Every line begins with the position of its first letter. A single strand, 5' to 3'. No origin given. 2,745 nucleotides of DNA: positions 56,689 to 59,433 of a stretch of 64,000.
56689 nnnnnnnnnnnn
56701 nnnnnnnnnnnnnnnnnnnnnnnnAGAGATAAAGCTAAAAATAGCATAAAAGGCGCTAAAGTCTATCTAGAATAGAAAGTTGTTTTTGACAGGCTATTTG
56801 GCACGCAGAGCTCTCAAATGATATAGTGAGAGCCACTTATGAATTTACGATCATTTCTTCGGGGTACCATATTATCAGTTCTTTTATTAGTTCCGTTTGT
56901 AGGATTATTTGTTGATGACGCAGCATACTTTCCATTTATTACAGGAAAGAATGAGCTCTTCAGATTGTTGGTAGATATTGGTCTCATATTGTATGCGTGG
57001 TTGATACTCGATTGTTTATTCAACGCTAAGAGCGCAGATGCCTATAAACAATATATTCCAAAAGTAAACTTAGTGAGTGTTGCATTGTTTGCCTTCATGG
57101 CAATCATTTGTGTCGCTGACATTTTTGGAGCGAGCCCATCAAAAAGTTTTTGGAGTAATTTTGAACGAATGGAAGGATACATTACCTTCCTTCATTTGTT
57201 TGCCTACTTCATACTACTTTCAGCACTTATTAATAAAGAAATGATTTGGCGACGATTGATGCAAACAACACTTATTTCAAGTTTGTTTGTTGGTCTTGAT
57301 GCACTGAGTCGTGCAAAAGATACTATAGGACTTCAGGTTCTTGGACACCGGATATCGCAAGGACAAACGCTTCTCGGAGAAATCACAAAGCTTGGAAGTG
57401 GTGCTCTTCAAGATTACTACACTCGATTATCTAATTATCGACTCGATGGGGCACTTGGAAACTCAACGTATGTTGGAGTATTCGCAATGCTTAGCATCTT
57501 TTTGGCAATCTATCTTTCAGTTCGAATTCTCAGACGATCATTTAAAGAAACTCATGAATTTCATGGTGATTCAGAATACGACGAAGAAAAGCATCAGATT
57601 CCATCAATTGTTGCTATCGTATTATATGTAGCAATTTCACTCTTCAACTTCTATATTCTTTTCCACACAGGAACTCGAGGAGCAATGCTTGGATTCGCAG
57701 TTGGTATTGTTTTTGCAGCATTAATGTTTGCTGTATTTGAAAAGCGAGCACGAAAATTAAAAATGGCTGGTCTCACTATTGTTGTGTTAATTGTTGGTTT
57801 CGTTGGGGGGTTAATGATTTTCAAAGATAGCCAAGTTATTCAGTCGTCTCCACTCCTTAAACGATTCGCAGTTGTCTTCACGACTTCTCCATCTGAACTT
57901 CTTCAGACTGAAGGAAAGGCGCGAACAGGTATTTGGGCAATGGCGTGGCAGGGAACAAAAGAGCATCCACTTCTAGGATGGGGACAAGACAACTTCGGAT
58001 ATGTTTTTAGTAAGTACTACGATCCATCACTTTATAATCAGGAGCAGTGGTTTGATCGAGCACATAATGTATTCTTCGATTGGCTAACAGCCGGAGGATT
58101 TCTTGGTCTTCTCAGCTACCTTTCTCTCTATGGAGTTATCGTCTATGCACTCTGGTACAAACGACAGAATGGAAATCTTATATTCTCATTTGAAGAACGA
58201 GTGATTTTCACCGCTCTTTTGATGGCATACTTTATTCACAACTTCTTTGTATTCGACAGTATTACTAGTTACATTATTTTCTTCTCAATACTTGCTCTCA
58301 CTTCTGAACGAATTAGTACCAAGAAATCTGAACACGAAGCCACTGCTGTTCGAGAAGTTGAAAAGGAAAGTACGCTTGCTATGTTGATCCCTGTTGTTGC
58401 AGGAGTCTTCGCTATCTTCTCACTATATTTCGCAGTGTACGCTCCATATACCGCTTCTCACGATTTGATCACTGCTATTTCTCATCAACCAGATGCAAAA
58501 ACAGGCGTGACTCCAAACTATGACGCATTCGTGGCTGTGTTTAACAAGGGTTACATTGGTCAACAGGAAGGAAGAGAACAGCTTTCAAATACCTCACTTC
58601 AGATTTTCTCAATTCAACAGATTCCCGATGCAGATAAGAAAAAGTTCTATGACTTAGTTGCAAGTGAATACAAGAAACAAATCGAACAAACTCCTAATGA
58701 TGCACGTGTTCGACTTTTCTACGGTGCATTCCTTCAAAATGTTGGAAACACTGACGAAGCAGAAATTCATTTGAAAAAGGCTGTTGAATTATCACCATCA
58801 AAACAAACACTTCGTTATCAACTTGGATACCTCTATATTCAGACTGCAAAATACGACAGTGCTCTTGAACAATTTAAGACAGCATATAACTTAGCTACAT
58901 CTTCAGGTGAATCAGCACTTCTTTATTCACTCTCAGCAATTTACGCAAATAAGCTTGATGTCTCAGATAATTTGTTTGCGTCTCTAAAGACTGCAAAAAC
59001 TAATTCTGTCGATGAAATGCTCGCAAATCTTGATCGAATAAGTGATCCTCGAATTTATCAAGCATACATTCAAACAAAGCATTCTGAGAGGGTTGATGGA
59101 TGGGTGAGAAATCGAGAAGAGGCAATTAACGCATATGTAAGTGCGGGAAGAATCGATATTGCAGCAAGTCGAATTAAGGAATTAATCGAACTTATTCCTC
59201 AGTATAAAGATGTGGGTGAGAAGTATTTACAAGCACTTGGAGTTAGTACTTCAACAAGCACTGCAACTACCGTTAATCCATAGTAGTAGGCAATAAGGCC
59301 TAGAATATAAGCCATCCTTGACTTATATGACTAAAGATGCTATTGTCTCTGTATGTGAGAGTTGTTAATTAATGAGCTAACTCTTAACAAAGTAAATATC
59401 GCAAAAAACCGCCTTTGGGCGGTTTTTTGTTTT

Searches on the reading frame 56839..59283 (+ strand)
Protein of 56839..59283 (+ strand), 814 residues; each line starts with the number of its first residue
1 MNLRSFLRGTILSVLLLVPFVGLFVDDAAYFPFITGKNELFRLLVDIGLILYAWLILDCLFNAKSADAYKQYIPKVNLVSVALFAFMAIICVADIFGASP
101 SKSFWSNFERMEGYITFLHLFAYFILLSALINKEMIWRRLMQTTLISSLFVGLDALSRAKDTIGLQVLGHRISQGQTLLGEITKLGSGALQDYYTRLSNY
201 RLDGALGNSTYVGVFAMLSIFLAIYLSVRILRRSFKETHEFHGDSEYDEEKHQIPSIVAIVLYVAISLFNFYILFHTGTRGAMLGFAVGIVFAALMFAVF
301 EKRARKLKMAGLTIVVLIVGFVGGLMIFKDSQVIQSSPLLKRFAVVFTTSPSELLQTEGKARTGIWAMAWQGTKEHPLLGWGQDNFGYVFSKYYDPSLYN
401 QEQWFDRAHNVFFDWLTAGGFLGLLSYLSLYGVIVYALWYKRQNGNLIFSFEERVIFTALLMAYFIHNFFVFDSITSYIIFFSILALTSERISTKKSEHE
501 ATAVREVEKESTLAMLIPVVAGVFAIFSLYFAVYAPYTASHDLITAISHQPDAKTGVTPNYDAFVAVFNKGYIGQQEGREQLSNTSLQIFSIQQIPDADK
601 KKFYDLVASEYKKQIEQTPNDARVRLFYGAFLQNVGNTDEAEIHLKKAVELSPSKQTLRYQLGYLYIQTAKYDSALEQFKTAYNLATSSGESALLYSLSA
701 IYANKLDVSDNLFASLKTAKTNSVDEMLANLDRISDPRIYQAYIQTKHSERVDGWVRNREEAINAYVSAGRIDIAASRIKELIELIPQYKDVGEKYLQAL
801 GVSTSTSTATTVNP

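Call 3: search_protein_families(library=pfam, proteins=[window:56839-59283:+], max_evalue=0.01)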
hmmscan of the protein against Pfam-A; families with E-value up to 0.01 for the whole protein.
window:56839-59283:+ (814 aa): 15 families
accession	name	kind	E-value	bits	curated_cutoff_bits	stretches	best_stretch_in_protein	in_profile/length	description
PF04932.20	Wzy_C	-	6.5e-21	75.1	31.7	1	267-428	3-149/149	O-Antigen ligase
PF13181.12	TPR_8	-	6.7e-07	29.4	25.7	0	659-686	4-31/34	Tetratricopeptide repeat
PF14559.12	TPR_19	-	1.1e-06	29.3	25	1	636-681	5-50/68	Tetratricopeptide repeat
PF13428.12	TPR_14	-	3.4e-06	27.6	23.5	0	623-664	2-43/44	Tetratricopeptide repeat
PF07719.23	TPR_2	-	4.2e-06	26.9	27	0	660-686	5-31/34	Tetratricopeptide repeat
PF13424.12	TPR_12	-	6.9e-06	26.6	30.1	1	623-687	4-76/77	Tetratricopeptide repeat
PF13431.12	TPR_17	-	2e-05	24.9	24.4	0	645-677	2-34/34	Tetratricopeptide repeat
PF12895.13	ANAPC3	-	0.00041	21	27.2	1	636-707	3-73/82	Anaphase-promoting complex, cyclosome, subunit 3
PF00515.34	TPR_1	-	0.0021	18.3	27.8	0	631-654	10-33/34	Tetratricopeptide repeat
PF23914.1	TPR_CcmH_CycH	-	0.0027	18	42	0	613-660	41-88/158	Cytochrome c-type biogenesis protein H TPR domain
PF09594.16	GT87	-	0.0028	17.9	25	0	415-535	97-215/237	Glycosyltransferase family 87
PF24575.1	TPR_Slam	-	0.0055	17.5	35.2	0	620-679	45-104/104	Surface lipoprotein assembly modifier, N-terminal TPR repeats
PF13432.12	TPR_16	-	0.007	17.2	32.7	0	635-683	10-58/65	Tetratricopeptide repeat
PF13414.12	TPR_11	-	0.0072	16.4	26.8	0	636-667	8-39/42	TPR repeat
PF13429.12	TPR_15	-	0.0079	16.1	26.2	0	614-681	138-208/280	Tetratricopeptide repeat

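Call 4: search_protein_families(library=ncbifam, proteins=[window:56839-59283:+], max_evalue=0.01)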
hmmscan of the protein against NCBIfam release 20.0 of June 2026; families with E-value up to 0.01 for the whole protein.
window:56839-59283:+ (814 aa): 10 families
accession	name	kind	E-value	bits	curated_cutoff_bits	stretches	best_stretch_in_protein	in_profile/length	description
NF040959.1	MamA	equivalog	3.7e-09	36.3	200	1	600-685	117-202/204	magnetosome protein MamA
TIGR00947.1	2A73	equivalog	2.6e-08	33.3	366.4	2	261-435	199-362/425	IctB family putative bicarbonate transporter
TIGR02917.1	PEP_TPR_lipo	equivalog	1.1e-06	26.8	312.2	1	612-723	46-158/899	XrtA/PEP-CTERM system TPR-repeat protein PrsT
TIGR02521.1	type_IV_pilW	equivalog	2.8e-06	27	154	1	611-687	54-130/234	type IV pilus biogenesis/stability protein PilW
NF047371.1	FlcA_CTERM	equivalog_domain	4e-06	25.6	300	1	612-702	428-517/646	periplasmic flagellar collar protein FlcA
NF033762.1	social_mot_Tgl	equivalog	5.9e-05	22.5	225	1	608-684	51-128/252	social motility TPR repeat lipoprotein Tgl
NF008391.2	PRK11189.1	equivalog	0.00021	20.9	250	1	620-710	61-153/297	lipoprotein NlpI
NF052415.1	T3SS_chap_SctY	equivalog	0.0023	18.4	70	1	634-700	18-84/106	type III secretion apparatus assembly chaperone SctY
TIGR04086.1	TIGR04086_membr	hypoth_equivalog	0.0047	17.1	30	1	251-325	32-110/115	TIGR04086 family membrane protein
TIGR03939.1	PGA_TPR_OMP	equivalog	0.0049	15.1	366.65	1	602-701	100-199/800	poly-beta-1,6 N-acetyl-D-glucosamine export porin PgaA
